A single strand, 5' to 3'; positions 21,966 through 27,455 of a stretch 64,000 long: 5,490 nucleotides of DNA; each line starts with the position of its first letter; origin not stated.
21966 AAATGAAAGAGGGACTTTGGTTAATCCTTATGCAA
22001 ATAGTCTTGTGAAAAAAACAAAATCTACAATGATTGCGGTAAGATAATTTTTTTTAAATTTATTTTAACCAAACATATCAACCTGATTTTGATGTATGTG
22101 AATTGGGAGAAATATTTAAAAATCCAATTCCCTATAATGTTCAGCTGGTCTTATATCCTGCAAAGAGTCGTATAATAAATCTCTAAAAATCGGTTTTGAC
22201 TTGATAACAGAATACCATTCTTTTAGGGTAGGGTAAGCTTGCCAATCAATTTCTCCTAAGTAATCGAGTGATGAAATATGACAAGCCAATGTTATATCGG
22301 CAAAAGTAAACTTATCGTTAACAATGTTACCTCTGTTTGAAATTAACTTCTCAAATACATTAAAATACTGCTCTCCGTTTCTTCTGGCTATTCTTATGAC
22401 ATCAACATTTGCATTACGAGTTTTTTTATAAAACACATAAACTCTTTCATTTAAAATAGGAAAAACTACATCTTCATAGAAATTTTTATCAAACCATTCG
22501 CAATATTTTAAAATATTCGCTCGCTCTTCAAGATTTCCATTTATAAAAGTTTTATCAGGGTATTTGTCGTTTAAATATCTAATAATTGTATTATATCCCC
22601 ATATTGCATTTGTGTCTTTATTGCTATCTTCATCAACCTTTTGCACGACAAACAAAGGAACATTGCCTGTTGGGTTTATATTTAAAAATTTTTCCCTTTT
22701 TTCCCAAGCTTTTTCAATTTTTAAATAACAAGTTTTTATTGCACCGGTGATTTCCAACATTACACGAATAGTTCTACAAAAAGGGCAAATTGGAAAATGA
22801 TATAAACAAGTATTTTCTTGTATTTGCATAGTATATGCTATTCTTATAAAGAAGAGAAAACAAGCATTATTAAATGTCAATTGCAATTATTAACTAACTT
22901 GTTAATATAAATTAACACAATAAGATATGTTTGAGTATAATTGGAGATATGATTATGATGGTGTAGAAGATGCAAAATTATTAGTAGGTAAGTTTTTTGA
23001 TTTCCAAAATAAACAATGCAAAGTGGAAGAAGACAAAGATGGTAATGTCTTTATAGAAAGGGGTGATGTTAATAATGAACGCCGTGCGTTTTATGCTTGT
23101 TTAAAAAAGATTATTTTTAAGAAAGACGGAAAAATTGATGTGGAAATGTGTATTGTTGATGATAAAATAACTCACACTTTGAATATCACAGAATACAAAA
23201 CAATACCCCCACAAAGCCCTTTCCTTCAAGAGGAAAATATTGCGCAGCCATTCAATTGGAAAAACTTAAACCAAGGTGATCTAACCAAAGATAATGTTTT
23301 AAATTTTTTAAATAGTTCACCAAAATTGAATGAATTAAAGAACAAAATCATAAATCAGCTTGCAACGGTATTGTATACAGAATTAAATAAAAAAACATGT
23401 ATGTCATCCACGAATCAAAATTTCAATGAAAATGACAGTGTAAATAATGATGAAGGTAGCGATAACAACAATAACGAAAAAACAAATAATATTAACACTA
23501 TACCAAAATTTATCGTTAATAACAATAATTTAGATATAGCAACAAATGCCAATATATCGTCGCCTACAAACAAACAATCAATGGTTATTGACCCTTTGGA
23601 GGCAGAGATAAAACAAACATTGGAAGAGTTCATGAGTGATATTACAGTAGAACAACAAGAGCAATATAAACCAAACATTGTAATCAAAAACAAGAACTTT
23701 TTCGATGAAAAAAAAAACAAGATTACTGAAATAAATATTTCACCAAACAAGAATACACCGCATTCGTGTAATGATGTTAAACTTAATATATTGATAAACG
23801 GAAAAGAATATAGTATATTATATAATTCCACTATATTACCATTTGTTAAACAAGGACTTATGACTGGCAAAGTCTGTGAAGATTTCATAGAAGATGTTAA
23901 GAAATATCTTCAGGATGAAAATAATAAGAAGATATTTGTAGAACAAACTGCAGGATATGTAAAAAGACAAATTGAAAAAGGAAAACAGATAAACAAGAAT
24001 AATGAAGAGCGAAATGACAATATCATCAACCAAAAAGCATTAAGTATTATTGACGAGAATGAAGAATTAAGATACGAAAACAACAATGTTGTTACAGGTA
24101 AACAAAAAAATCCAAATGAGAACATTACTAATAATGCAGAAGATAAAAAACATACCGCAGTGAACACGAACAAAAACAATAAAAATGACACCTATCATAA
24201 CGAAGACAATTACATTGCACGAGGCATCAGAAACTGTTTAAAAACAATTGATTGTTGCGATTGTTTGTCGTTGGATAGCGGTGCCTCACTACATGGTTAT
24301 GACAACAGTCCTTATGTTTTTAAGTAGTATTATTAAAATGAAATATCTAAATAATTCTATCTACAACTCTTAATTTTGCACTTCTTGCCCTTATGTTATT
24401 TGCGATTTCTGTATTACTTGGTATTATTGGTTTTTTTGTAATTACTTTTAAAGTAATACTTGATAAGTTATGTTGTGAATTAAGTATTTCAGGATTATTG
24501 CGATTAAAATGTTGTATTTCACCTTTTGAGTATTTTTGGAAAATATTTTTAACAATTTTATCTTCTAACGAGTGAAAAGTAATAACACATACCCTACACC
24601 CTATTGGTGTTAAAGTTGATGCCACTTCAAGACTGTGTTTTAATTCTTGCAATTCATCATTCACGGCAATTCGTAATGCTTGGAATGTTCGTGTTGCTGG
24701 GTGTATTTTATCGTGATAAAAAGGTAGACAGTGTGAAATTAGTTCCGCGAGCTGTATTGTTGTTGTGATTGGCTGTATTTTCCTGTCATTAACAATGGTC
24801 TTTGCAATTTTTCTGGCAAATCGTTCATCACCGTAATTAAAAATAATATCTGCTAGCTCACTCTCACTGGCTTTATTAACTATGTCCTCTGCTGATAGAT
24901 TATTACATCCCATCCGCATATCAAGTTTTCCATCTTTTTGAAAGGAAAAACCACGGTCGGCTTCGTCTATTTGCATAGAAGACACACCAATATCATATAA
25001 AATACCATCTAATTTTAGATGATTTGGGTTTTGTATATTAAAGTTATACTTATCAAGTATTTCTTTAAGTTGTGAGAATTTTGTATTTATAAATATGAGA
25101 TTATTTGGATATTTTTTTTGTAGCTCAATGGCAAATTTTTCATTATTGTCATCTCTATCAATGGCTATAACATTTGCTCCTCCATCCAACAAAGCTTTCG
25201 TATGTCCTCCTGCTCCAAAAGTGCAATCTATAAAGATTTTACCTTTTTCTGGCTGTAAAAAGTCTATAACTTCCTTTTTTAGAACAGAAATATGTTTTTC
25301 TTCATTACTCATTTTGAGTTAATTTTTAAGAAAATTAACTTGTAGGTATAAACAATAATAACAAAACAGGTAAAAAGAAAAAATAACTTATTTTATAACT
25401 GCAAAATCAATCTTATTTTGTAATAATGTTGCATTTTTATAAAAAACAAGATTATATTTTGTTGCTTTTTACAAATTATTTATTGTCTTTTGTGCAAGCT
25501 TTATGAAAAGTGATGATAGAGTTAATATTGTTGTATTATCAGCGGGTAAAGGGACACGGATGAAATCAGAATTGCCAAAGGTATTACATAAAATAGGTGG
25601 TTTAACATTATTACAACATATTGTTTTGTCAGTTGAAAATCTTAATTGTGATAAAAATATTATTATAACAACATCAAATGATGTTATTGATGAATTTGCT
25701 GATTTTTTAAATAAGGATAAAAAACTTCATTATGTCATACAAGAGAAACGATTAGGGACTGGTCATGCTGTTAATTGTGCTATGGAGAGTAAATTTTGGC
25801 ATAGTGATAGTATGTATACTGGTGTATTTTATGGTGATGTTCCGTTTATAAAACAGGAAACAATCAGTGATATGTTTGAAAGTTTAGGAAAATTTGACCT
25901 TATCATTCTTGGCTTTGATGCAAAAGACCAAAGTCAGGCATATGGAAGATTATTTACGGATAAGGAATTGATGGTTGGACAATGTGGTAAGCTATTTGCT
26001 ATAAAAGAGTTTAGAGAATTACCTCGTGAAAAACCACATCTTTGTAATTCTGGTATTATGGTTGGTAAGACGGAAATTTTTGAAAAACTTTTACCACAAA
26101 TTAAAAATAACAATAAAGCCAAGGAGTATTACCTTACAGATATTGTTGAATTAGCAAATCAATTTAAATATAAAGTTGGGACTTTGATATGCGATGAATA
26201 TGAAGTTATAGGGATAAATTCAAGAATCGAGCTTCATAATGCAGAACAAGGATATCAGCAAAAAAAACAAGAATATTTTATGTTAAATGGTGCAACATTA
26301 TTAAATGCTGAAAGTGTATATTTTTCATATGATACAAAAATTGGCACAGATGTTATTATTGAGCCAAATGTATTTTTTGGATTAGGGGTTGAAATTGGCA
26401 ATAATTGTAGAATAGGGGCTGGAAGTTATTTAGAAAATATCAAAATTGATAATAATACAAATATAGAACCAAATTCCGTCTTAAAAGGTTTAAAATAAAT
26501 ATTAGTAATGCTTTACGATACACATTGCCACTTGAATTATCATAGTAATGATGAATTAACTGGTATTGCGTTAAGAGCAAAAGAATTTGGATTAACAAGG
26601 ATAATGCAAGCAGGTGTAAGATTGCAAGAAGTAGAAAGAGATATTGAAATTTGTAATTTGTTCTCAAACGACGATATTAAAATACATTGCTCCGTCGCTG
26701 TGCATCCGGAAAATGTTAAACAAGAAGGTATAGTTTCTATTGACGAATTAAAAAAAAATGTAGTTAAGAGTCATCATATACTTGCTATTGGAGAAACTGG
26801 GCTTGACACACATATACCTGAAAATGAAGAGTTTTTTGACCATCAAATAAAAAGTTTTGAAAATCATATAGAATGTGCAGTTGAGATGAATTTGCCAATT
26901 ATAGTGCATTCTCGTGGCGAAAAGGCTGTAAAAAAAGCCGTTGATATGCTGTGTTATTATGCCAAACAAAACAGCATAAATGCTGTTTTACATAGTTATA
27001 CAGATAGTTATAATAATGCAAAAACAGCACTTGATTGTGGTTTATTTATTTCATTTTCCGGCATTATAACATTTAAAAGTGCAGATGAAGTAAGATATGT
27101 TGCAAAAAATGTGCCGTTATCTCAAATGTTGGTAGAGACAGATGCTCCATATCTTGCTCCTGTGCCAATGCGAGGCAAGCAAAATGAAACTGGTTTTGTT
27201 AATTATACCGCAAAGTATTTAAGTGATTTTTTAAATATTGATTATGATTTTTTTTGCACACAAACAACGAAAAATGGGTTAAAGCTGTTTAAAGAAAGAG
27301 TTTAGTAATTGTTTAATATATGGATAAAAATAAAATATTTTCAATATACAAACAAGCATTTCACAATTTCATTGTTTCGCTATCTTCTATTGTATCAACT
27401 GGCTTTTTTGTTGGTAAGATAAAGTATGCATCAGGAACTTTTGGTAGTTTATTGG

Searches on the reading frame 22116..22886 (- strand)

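Call 108: search_protein_families(library=pfam, proteins=[window:22116-22886:-], max_evalue=0.00001)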
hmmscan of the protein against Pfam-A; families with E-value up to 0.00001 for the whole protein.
window:22116-22886:- (256 aa): 5 families
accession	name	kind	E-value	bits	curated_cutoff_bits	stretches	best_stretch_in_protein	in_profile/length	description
PF13409.12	GST_N_2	-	3.5e-08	34.4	25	1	33-107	1-69/70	Glutathione S-transferase, N-terminal domain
PF14497.11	GST_C_3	-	1.2e-07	32.3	21.6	1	163-232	23-95/104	Glutathione S-transferase, C-terminal domain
PF13410.11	GST_C_2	-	1.7e-07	31.7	24.9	1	167-225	7-67/69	Glutathione S-transferase, C-terminal domain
PF13417.12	GST_N_3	-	2e-07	31.7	22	1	28-112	1-74/75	Glutathione S-transferase, N-terminal domain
PF00043.30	GST_C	-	4.3e-07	30.5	20.7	1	151-230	11-91/93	Glutathione S-transferase, C-terminal domain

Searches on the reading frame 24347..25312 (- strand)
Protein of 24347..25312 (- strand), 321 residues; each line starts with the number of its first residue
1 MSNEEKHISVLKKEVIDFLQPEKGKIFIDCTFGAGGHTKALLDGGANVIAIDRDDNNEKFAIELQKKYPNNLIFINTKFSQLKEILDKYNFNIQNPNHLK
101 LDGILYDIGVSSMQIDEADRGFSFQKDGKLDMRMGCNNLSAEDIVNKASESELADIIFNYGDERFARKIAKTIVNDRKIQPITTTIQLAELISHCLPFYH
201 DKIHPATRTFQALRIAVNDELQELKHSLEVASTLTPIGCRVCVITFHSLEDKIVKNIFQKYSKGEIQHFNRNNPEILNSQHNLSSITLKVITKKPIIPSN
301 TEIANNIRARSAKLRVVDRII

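Call 108: search_protein_families(library=pfam, proteins=[window:24347-25312:-], max_evalue=0.00001)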
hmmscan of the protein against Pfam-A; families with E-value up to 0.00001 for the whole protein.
window:24347-25312:- (321 aa): 1 family
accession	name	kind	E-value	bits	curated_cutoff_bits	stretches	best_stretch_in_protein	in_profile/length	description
PF01795.25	Methyltransf_5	-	4.5e-103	345.4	27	1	6-319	3-308/309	MraW methylase family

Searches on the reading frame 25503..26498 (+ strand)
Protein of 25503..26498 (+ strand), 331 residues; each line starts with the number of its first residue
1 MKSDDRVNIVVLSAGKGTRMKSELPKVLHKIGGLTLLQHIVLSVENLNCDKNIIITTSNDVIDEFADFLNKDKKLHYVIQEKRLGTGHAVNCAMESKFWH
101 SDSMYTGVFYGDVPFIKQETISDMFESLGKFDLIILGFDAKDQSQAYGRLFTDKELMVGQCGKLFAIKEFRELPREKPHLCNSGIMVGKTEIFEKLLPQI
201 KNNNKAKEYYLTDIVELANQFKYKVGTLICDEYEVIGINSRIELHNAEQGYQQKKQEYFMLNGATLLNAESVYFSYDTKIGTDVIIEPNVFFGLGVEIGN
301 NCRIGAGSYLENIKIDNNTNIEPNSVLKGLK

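Call 108: search_protein_families(library=pfam, proteins=[window:25503-26498:+], max_evalue=0.00001)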
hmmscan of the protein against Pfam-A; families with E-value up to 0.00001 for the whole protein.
window:25503-26498:+ (331 aa): 5 families
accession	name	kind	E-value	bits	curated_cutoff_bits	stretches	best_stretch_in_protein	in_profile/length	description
PF12804.13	NTP_transf_3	-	4.4e-15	56.6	27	1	10-129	2-112/160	MobA-like NTP transferase domain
PF00132.30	Hexapep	-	1.9e-14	53.1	27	2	277-311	1-35/36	Bacterial transferase hexapeptide (six repeats)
PF00483.29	NTP_transferase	-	3.1e-09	37.2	21.2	1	10-221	3-212/245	Nucleotidyl transferase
PF01128.25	IspD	-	4.3e-08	33.6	27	1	7-74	1-67/221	2-C-methyl-D-erythritol 4-phosphate cytidylyltransferase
PF02348.25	CTP_transf_3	-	4.6e-07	30.3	22.6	1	26-129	16-115/217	Cytidylyltransferase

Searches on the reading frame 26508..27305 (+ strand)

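Call 108: search_protein_families(library=pfam, proteins=[window:26508-27305:+], max_evalue=0.00001)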
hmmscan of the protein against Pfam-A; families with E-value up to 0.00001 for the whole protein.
window:26508-27305:+ (265 aa): 1 family
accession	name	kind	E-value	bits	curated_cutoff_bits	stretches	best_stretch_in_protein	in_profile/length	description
PF01026.27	TatD_DNase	-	3.1e-63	214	27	1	4-262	2-253/253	TatD related DNase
